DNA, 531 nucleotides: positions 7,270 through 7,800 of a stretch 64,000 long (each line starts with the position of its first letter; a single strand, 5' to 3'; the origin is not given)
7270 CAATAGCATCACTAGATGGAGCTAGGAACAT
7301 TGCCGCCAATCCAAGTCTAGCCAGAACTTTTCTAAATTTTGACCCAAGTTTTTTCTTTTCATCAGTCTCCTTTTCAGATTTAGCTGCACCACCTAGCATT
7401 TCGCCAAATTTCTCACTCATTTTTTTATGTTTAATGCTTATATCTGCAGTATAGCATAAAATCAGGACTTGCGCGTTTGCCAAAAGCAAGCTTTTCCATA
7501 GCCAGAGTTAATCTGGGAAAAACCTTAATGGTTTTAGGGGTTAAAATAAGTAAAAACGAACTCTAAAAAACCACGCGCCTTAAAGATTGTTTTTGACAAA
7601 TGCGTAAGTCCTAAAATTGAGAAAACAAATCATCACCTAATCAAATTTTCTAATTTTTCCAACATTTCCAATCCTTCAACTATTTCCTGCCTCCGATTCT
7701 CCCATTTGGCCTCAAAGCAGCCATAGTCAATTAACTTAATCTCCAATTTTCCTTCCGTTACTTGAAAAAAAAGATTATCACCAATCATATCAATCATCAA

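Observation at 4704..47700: Recurring intergenic motif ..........(C)-(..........) in five gene-proximal positions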

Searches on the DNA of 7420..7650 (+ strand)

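Call 25: build_rna_model(alignment_id=A1)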
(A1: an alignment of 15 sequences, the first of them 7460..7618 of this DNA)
Model R1 built from alignment A1 (15 sequences, 165 columns); structure: RNAalifold consensus.
model positions 155; base pairs 28; branch points 0; effective number of sequences 2.14; information 0.59 bits per position. Calibrated on 0.2 Mb of random sequence (short: E-values are rough).
structure used (alignment columns):
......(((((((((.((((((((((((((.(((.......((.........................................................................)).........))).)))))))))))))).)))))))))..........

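Call 26: search_with_rna_model(model_id=R1, sources=[window, L001, L002, L004, L005, L008, L009, L010, L011, L015, L018, L019, L022, L023, L024, L026, L033, L041, L042, L044, L045, L047], max_evalue=10)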
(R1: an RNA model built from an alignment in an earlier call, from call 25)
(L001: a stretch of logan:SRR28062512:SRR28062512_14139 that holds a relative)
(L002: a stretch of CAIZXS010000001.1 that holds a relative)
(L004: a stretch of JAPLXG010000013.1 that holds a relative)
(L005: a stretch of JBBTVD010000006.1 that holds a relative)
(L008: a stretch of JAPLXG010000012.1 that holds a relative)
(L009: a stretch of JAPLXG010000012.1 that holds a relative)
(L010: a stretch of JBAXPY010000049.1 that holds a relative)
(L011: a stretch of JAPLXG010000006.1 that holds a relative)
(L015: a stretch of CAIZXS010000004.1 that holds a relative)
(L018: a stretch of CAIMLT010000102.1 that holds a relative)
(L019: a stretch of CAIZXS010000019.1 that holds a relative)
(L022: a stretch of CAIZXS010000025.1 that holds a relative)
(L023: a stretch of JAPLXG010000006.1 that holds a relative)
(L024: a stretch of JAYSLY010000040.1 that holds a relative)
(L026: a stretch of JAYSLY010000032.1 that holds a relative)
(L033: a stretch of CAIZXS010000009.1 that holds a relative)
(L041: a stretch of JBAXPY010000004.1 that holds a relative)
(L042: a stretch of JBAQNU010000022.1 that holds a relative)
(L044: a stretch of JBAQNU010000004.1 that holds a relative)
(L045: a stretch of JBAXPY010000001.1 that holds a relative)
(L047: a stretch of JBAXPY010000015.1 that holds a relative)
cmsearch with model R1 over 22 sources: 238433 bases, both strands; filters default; matches with E-value up to 10: 51.
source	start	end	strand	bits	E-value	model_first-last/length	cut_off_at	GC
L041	4332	4486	+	173.5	1.2e-39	1-155/155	no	0.4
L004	2731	2887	-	166.6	5.6e-38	1-155/155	no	0.38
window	7462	7618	+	164.2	2.2e-37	1-155/155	no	0.37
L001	11353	11509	-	164.2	2.2e-37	1-155/155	no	0.37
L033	2869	3021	+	163.3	3.5e-37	1-155/155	no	0.37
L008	7281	7436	-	162.6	5.2e-37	1-155/155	no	0.42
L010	2620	2774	-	159.3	3.3e-36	1-155/155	no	0.43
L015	5462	5616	-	158.2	6e-36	1-155/155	no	0.4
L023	478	633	-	157.6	8.8e-36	1-155/155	no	0.41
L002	3471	3626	+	156.3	1.8e-35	1-155/155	no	0.39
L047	4461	4605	-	154.4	5.3e-35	1-155/155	no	0.35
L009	3624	3780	+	153.2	9.9e-35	1-155/155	no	0.39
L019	4984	5140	+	151.9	2.1e-34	1-155/155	no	0.36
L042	2411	2566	+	145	1e-32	1-155/155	no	0.44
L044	3963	4118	+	135.9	1.6e-30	1-155/155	no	0.44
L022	5078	5234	-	128.1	1.2e-28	1-155/155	no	0.38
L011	7145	7299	-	119.9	1.2e-26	1-155/155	no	0.38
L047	4465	4609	+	71.8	5.6e-15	1-155/155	no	0.35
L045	228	375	-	69.5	2e-14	1-155/155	no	0.43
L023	482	637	+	69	2.6e-14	1-155/155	no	0.41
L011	7149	7303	+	65.8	1.6e-13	1-155/155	no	0.37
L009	3620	3776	-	63.5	5.9e-13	1-155/155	no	0.38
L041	4328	4482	-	61.6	1.6e-12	1-155/155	no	0.39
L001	11357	11513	+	60.8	2.7e-12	1-155/155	no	0.37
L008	7285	7440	+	60.1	3.9e-12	1-155/155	no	0.42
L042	2407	2562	-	59.6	5.2e-12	1-155/155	no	0.44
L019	4980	5136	-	59.5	5.3e-12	1-155/155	no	0.36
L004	2735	2891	+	56.6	2.7e-11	1-155/155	no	0.39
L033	2865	3017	-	56.1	3.6e-11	1-155/155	no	0.37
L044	3959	4114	-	53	2e-10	1-155/155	no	0.44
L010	2624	2778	+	52.8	2.3e-10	1-155/155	no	0.42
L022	5082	5238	+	51.8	3.9e-10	1-155/155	no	0.38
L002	3467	3622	-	48.7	2.2e-09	1-155/155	no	0.4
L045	232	379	+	47.8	3.8e-09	1-155/155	no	0.43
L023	3212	3360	-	45.6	1.3e-08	1-155/155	no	0.39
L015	5466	5620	+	42.8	6.1e-08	1-155/155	no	0.4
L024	4107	4159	-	20.1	0.02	1-155/155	no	0.34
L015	3432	3589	+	17.3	0.093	1-155/155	no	0.41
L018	6306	6355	-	16.2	0.17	1-155/155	no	0.34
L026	1834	1964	-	15.7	0.22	1-155/155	no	0.35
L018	6310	6359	+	15.2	0.3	1-155/155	no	0.34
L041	1061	1136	+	15.1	0.32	40-115/155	no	0.26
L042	5782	5821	-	14.2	0.52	17-135/155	no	0.35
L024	4111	4163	+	12.9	1.1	1-155/155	no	0.34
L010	614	683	+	10.7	3.7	43-111/155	no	0.31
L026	1922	1977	+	9.3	8.1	1-155/155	no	0.38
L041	1161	1229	+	9.2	8.7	45-111/155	no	0.33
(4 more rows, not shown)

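Call 42: search_rna_families(source=window, start=7420, end=7650, threshold=evalue, max_evalue=10)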
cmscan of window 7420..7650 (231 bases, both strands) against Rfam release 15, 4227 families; matches with E-value up to 10: 7.
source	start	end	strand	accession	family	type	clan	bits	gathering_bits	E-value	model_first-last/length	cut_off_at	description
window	7475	7568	+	RF03095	RAGATH-17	Gene; sRNA;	-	21.5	102.3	1.2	1-96/96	no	RAGATH-17 RNA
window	7615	7642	-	RF00355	snoR28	Gene; snRNA; snoRNA; CD-box;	-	14.6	45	5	1-78/78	no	Small nucleolar RNA snoR28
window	7465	7497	+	RF01792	eiav_FSE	Cis-reg; frameshift_element;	-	14.4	40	0.38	1-35/35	no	ribosomal frameshift site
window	7549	7641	-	RF02301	TtnuCD25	Gene; snRNA; snoRNA; CD-box;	-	13.6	85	1.7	1-89/89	no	Tetrahymena snoRNA TtnuCD25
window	7459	7615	-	RF04127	MIR8007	Gene; miRNA;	-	11.8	195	5.9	1-226/226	no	MIR8007 microRNA precursor family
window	7544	7564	+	RF02534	Noro_CRE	Cis-reg;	-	11.8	35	7.6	17-37/52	no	Norovirus cis-acting replication element (CRE)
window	7475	7571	-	RF01845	enod40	Gene;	-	11.4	45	1.2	101-222/263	no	Early nodulin 40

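Call 45: search_with_rna_model(model_id=R1, sources=[L049, L050, L051, L052, L053, L054, L055, L056, L057, L058, L059, L060, L061, L062, L063, L064, L065, L066, L067, L068, L069, L070, L071, L072, L073, L074, L075, L076, L077, L078, L079, L080, L081, L082, L083, L084, L085, L086, L087, L088, L089, L090, L091, L092, L093, L094, L095, L096, L097, L098, L099, L100, L101, L102, L103, L104, L105, L106, L107, L108, L109, L110, L111, L112, L113, L114, L115, L116, L117, L118, L119, L120, L121, L122, L123, L124, L125, L126, L127, L128, L048], max_evalue=0.001)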
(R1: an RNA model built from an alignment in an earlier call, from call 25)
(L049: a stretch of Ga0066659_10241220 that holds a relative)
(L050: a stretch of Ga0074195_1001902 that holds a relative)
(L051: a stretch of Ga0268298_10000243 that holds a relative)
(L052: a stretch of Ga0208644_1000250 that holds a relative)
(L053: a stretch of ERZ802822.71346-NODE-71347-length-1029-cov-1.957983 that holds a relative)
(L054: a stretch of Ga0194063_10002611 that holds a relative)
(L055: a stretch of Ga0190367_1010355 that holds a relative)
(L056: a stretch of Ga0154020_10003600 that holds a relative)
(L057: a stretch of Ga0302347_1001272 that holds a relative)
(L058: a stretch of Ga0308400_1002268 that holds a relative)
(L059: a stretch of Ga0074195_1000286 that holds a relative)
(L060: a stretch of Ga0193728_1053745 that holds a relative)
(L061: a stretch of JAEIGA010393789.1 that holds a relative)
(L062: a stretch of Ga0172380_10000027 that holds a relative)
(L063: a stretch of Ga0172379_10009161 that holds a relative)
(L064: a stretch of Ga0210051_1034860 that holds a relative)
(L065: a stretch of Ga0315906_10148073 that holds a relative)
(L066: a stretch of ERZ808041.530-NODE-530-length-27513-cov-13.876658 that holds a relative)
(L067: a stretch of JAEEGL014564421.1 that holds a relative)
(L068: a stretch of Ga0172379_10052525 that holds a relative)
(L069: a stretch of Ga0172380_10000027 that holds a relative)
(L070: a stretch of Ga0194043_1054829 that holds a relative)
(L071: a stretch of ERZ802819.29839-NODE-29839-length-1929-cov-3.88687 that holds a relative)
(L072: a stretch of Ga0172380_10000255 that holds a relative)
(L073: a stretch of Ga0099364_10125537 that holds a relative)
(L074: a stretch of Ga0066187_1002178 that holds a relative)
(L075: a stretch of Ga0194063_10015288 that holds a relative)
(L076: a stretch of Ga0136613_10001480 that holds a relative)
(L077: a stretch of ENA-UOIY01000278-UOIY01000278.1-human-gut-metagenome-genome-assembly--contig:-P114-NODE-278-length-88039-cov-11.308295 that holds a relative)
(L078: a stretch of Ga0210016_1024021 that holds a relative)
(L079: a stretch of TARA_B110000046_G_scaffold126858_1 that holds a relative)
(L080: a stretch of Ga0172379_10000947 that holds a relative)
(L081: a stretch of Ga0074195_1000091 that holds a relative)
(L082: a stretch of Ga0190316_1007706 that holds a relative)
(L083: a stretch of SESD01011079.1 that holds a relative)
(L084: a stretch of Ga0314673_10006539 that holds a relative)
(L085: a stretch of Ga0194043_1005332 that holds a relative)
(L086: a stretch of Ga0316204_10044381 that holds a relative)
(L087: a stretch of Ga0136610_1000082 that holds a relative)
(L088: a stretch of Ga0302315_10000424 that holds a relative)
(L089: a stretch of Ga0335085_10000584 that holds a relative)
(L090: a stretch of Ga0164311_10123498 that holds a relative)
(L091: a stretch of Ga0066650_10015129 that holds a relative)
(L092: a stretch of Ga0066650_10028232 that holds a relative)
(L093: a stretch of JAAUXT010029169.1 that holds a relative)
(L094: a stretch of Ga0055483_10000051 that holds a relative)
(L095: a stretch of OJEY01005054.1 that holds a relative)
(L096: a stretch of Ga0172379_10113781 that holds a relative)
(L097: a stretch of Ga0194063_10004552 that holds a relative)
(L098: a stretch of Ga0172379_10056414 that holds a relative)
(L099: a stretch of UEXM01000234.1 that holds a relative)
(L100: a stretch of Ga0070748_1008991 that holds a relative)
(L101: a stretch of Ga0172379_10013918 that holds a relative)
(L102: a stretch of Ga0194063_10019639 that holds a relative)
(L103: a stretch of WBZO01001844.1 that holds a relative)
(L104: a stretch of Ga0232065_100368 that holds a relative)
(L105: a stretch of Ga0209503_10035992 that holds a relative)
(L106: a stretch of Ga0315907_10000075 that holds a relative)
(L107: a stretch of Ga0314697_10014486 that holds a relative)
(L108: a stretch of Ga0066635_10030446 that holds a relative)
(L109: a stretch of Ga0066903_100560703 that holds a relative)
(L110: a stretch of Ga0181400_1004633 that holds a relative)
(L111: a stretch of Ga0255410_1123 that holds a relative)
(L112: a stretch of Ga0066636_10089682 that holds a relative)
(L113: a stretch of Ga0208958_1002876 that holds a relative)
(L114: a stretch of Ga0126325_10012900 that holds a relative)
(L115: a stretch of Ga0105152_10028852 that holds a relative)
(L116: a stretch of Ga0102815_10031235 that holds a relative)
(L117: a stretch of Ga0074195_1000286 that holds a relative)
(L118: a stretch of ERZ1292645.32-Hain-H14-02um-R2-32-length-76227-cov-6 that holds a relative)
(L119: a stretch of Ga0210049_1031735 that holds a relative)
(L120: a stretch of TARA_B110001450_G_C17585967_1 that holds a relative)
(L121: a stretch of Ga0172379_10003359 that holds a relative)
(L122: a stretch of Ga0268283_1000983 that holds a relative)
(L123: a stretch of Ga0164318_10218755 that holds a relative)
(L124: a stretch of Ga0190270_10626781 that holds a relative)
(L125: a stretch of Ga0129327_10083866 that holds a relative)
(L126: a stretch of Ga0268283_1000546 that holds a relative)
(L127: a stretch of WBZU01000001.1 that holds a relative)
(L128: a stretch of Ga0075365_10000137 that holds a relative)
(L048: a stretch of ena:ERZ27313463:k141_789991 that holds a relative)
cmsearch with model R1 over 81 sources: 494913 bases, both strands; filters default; matches with E-value up to 0.001: 50.
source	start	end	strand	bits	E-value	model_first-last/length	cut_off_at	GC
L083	2541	2695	-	173.5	2.4e-39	1-155/155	no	0.4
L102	1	153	-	169.3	2.6e-38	1-155/155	no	0.41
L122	1547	1702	+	160.1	4.5e-36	1-155/155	no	0.35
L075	2620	2774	-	159.3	6.8e-36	1-155/155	no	0.43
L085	1114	1268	-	159.3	6.8e-36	1-155/155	no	0.43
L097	208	352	-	154.4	1.1e-34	1-155/155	no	0.35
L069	4840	4996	-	144.2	3.3e-32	1-155/155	no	0.42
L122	7106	7261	+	143.1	5.9e-32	1-155/155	no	0.4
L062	1325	1479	+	140.5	2.6e-31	1-155/155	no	0.41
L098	2393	2548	+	133.8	1.1e-29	1-155/155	no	0.45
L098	3227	3369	+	123.1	4.2e-27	1-141/155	3'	0.41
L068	1677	1834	+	112.6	1.5e-24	1-155/155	no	0.39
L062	7203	7357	+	98.4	4.1e-21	1-155/155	no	0.41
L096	1954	2059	+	88.1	1.3e-18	1-105/155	3'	0.42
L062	1321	1475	-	77.1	6e-16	1-155/155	no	0.41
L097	212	356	+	71.8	1.2e-14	1-155/155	no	0.35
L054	8854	9001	-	69.5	4.1e-14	1-155/155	no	0.43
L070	1026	1173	+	69.5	4.1e-14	1-155/155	no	0.43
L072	10123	10269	+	62.2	2.5e-12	1-155/155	no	0.41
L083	2545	2699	+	61.6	3.4e-12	1-155/155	no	0.39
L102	3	157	+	61.6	3.4e-12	1-155/155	no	0.39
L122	1543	1698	-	60.7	5.7e-12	1-155/155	no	0.35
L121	4400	4547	-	58.1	2.5e-11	1-155/155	no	0.36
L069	4844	5000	+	57.3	3.8e-11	1-155/155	no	0.43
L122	5576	5721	+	54.6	1.7e-10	1-155/155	no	0.38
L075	2624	2778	+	52.8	4.8e-10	1-155/155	no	0.42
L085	1118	1272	+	52.8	4.8e-10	1-155/155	no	0.42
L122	7102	7257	-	52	7.2e-10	1-155/155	no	0.4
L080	7510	7658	+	52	7.2e-10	1-155/155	no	0.38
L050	1745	1888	-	51.4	1e-09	1-155/155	no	0.39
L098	2389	2544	-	51.1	1.3e-09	1-155/155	no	0.45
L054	8858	9005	+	47.8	7.8e-09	1-155/155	no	0.43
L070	1022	1169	-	47.8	7.8e-09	1-155/155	no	0.43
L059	8520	8663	-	46.7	1.4e-08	1-155/155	no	0.38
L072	10119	10265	-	46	2.1e-08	1-155/155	no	0.4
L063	9550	9696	-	44.1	6e-08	1-155/155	no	0.44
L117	3646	3789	-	43.7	7.6e-08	1-155/155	no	0.4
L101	5419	5567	-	43.2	1e-07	1-155/155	no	0.44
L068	1673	1830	-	42.1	1.9e-07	1-155/155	no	0.39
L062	7199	7353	-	41.2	3e-07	1-155/155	no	0.41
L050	1749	1892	+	39.3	8.7e-07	1-155/155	no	0.4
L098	3223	3369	-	36.9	3.5e-06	11-155/155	5'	0.41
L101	1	37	-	34.7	1.1e-05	1-37/155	3'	0.46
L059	8524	8667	+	34.7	1.2e-05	1-155/155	no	0.38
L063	2797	2861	+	31.1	8.6e-05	1-155/155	no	0.29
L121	4404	4551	+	31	9.2e-05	1-155/155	no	0.36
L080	7506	7654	-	30.9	9.5e-05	1-155/155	no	0.38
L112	1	90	-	30.7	0.00011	1-98/155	3'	0.3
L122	5572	5717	-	30.4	0.00013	1-155/155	no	0.4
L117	3650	3793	+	30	0.00016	1-155/155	no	0.4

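Call 56: search_with_rna_model(model_id=R1, sources=[L129, L130, L131, L132, L133, L134, L135, L136], max_evalue=0.01)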
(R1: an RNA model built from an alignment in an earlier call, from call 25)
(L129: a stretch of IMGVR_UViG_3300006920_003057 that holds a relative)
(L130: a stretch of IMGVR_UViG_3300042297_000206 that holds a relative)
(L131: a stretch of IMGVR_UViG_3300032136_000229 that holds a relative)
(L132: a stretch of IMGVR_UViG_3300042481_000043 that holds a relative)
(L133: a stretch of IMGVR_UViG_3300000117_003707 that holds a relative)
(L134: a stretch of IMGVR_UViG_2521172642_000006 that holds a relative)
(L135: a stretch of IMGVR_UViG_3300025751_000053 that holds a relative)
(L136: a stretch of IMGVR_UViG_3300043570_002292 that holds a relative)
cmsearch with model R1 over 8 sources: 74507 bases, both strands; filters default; matches with E-value up to 0.01: 0.
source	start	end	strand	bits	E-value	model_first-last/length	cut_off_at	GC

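Call 66: search_with_rna_model(model_id=R1, source=L048, max_evalue=10)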
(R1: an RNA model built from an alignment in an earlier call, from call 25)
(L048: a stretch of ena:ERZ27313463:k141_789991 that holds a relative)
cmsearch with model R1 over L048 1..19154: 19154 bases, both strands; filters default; matches with E-value up to 10: 2.
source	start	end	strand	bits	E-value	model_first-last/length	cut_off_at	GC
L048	16477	16544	-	9.5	0.59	1-155/155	no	0.34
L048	3084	3110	-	8.1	1.3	85-111/155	no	0.41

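Call 84: search_with_rna_model(model_id=R1, sources=[L137, L138, L139, L140, L141, L142, L064, L078, L115, L119], max_evalue=1)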
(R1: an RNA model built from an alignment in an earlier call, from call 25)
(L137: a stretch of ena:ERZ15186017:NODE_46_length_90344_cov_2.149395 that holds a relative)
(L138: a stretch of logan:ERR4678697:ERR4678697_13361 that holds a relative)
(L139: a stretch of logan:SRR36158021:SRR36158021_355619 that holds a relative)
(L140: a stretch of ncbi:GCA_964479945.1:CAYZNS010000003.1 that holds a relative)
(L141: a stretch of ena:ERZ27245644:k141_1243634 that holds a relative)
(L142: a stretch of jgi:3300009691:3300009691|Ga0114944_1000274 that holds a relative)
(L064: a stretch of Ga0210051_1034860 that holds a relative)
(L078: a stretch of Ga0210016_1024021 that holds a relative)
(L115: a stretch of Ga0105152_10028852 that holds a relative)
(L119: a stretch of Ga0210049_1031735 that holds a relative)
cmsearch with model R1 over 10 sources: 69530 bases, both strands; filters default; matches with E-value up to 1: 8.
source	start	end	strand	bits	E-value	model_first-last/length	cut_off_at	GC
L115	1887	2032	-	19.2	0.0092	1-155/155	no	0.32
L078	585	727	+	18.8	0.012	1-155/155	no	0.3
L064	1769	1911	-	18.3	0.015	1-155/155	no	0.31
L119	2632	2774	-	17.2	0.029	1-155/155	no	0.31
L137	5339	5421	+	13.4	0.25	1-155/155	no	0.33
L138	5339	5421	+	13.4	0.25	1-155/155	no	0.33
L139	1105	1187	+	13.4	0.25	1-155/155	no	0.33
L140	1378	1418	-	11.5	0.68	71-111/155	no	0.24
